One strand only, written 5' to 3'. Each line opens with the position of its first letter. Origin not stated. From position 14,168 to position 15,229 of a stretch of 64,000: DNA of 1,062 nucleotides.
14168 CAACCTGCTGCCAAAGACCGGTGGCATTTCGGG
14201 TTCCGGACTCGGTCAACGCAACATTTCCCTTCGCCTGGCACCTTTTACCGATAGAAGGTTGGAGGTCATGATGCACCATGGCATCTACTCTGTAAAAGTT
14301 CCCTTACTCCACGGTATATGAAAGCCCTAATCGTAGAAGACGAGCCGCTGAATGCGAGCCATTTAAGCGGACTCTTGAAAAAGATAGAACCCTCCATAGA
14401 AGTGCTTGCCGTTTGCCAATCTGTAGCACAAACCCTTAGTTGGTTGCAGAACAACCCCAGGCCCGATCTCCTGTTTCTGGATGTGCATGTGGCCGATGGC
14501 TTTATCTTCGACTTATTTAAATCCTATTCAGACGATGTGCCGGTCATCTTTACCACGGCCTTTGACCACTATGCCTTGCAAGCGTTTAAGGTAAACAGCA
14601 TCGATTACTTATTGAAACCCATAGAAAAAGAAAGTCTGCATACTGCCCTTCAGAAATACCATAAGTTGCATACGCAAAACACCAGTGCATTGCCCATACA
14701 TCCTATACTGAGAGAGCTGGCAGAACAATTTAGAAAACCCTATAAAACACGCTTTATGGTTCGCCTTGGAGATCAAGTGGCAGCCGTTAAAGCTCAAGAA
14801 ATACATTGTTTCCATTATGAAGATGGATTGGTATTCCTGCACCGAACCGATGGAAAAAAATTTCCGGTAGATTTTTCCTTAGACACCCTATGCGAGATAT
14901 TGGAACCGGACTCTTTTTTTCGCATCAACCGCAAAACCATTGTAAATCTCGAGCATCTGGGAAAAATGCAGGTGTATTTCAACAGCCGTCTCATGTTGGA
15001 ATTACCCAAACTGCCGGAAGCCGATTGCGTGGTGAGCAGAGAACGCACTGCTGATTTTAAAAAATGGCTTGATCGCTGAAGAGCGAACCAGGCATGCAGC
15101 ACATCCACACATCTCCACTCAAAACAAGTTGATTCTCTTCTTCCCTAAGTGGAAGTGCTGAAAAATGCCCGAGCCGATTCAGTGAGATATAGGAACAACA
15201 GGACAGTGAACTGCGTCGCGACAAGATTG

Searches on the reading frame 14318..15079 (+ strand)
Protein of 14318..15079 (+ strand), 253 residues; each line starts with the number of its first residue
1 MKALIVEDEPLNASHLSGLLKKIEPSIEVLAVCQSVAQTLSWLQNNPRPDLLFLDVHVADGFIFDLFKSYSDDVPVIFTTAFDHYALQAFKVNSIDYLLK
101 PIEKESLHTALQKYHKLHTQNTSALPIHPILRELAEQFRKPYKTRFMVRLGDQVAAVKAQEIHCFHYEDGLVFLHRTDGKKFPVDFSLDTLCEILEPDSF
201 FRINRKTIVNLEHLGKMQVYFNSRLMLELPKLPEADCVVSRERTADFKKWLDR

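Call 30: find_encoding_contigs(protein=window:14318-15079:+, flank=10000, max_places=10)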
Protein window:14318-15079:+ (253 aa): 5 contigs read that carry it; 5 places shown.
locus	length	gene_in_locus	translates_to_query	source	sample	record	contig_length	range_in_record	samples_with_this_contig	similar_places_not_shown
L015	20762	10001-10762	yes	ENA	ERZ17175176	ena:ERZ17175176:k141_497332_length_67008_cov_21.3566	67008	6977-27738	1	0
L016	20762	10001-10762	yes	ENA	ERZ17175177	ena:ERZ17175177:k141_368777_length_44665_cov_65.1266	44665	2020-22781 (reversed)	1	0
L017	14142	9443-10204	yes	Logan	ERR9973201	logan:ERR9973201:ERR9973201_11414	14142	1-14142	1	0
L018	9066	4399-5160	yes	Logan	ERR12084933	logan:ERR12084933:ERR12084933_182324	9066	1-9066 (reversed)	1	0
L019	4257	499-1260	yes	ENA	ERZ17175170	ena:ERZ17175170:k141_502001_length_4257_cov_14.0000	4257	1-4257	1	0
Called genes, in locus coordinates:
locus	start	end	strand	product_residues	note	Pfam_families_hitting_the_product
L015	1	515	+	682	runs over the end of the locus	PF00133:tRNA-synt_1, PF01406:tRNA-synt_1e (faint), PF09334:tRNA-synt_1g, PF08264:Anticodon_1, PF19303:Anticodon_3, PF01588:tRNA_bind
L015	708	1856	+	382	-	-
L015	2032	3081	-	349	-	PF00155:Aminotran_1_2 (weak), PF01212:Beta_elim_lyase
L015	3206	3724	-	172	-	PF00565:SNase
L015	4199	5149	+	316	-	PF00005:ABC_tran, PF13304:AAA_21, PF13732:DrrA1-3_C (weak)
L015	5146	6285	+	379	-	PF00793:DAHP_synth_1, PF01817:CM_2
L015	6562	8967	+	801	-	PF13620:CarboxypepD_reg, PF13715:CarbopepD_reg_2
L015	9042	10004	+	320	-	PF06580:His_kinase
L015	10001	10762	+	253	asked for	PF00072:Response_reg, PF04397:LytTR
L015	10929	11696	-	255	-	PF00196:GerE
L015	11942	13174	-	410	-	PF00155:Aminotran_1_2, PF00266:Aminotran_5, PF01053:Cys_Met_Meta_PP (faint), PF01041:DegT_DnrJ_EryC1 (weak)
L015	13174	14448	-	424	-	PF01458:SUFBD_core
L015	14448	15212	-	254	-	PF02463:SMC_N (faint), PF00005:ABC_tran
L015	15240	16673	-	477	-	PF19295:SufBD_N, PF01458:SUFBD_core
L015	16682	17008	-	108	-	PF01521:Fe-S_biosyn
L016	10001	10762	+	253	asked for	PF00072:Response_reg, PF04397:LytTR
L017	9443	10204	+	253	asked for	PF00072:Response_reg, PF04397:LytTR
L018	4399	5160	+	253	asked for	PF00072:Response_reg, PF04397:LytTR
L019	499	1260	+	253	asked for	PF00072:Response_reg, PF04397:LytTR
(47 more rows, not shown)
